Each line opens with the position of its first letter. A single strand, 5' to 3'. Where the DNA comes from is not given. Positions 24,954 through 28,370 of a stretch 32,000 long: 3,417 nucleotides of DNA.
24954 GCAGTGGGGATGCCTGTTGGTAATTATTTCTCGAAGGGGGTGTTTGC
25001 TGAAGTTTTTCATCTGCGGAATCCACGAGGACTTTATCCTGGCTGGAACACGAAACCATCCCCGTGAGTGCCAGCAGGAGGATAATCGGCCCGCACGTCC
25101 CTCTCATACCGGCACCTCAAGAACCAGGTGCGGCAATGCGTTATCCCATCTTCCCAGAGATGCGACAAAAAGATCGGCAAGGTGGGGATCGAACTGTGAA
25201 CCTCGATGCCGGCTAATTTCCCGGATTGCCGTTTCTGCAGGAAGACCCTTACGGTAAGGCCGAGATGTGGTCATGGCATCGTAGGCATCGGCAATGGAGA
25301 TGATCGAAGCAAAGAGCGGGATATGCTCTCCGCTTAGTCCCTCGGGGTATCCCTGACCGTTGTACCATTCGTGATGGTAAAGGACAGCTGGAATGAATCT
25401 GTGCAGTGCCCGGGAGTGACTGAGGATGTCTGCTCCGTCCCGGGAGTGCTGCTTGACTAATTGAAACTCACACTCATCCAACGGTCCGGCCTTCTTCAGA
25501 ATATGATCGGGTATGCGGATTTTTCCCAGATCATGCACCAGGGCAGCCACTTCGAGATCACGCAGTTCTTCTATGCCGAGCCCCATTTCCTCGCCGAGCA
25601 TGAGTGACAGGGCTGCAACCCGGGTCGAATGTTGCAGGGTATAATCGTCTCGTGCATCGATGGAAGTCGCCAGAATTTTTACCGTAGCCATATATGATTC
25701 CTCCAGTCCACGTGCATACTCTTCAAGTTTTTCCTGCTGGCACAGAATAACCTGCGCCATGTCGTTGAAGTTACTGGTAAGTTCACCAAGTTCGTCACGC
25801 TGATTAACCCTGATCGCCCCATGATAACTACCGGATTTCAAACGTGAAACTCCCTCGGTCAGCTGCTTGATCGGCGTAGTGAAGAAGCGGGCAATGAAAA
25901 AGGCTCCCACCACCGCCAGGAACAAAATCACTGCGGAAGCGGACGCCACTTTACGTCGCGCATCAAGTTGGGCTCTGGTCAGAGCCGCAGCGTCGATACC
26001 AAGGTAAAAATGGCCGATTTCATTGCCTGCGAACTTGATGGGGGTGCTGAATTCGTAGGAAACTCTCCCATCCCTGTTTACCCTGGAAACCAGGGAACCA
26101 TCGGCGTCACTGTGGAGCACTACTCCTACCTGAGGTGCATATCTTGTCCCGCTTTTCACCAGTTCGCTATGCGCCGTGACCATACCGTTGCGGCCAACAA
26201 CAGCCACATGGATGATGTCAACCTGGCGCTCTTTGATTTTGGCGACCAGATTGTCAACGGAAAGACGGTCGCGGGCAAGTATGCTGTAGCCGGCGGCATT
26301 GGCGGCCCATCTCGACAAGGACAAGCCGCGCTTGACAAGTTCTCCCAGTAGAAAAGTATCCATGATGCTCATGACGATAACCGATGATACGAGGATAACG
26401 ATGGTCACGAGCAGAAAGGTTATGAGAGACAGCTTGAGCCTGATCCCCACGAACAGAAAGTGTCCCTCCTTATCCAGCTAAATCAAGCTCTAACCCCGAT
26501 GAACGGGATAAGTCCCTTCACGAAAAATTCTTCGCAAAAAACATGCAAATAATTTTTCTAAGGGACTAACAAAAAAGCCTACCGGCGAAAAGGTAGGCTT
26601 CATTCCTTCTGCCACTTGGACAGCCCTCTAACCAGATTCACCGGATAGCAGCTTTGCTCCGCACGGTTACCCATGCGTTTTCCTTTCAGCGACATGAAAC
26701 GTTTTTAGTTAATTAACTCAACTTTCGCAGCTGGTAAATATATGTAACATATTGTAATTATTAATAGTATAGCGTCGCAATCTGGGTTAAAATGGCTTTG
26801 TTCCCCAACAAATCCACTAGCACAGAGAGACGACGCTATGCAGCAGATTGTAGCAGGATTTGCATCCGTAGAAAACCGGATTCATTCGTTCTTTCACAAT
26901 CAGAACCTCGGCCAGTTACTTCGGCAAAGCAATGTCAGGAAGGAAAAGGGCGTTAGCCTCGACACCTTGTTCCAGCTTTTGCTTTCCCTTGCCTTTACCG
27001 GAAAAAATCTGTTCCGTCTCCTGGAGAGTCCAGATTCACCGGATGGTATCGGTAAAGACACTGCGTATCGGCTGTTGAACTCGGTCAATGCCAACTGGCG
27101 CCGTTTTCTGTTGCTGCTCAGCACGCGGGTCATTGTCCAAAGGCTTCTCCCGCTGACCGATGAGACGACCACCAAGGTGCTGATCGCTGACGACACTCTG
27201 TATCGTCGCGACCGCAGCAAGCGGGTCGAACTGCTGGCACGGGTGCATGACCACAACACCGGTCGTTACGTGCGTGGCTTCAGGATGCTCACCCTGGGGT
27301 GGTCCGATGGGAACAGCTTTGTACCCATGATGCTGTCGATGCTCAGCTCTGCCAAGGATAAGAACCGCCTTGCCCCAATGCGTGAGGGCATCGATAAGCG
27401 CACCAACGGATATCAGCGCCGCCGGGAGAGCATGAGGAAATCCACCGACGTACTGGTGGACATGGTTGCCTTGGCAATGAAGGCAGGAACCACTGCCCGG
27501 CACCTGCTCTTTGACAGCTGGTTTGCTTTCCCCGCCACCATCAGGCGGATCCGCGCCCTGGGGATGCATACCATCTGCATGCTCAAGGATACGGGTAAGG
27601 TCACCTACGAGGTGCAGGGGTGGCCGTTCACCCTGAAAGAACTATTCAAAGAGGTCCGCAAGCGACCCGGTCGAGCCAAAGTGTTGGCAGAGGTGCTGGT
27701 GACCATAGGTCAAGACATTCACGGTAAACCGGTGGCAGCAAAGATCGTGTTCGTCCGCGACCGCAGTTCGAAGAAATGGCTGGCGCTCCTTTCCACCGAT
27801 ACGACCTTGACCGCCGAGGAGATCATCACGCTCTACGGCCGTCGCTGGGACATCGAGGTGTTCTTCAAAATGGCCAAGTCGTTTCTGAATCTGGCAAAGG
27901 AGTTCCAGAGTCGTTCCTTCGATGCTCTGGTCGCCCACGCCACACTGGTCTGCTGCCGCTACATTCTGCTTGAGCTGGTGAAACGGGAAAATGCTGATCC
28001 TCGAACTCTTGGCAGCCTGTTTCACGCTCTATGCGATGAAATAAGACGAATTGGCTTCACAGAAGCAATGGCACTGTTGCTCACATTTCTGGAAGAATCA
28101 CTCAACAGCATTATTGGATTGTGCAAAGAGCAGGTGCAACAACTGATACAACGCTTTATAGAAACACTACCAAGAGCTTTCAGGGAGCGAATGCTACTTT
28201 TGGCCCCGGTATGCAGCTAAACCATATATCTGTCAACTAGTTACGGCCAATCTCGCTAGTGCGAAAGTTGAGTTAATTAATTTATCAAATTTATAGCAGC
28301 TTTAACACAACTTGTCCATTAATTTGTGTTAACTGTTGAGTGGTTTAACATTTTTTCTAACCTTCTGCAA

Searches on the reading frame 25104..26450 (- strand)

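Call 74: search_protein_families(library=pfam, proteins=[window:25104-26450:-], max_evalue=0.00001)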
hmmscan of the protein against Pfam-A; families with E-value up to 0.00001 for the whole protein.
window:25104-26450:- (448 aa): 3 families
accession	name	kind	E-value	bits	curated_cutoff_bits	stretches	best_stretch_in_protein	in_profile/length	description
PF13487.12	HD_5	-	1.7e-37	129.2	27.2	1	260-424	3-170/170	HD domain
PF01966.28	HD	-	1.7e-22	80.4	22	1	271-393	1-116/116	HD domain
PF00672.30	HAMP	-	1e-10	42.2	25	1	185-233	1-49/53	HAMP domain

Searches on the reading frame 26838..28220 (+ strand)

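Call 74: search_protein_families(library=pfam, proteins=[window:26838-28220:+], max_evalue=0.00001)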
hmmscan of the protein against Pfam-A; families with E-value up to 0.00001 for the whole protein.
window:26838-28220:+ (460 aa): 3 families
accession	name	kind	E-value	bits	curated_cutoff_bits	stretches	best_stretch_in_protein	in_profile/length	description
PF13546.12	DDE_5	-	1.3e-16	61.5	27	1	51-253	24-212/272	DDE superfamily endonuclease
PF01609.27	DDE_Tnp_1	-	8.3e-12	45.7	23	1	213-376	75-199/200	Transposase DDE domain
PF04693.18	DDE_Tnp_2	-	6.5e-06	26.1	20.2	0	296-348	237-287/327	Archaeal putative transposase ISC1217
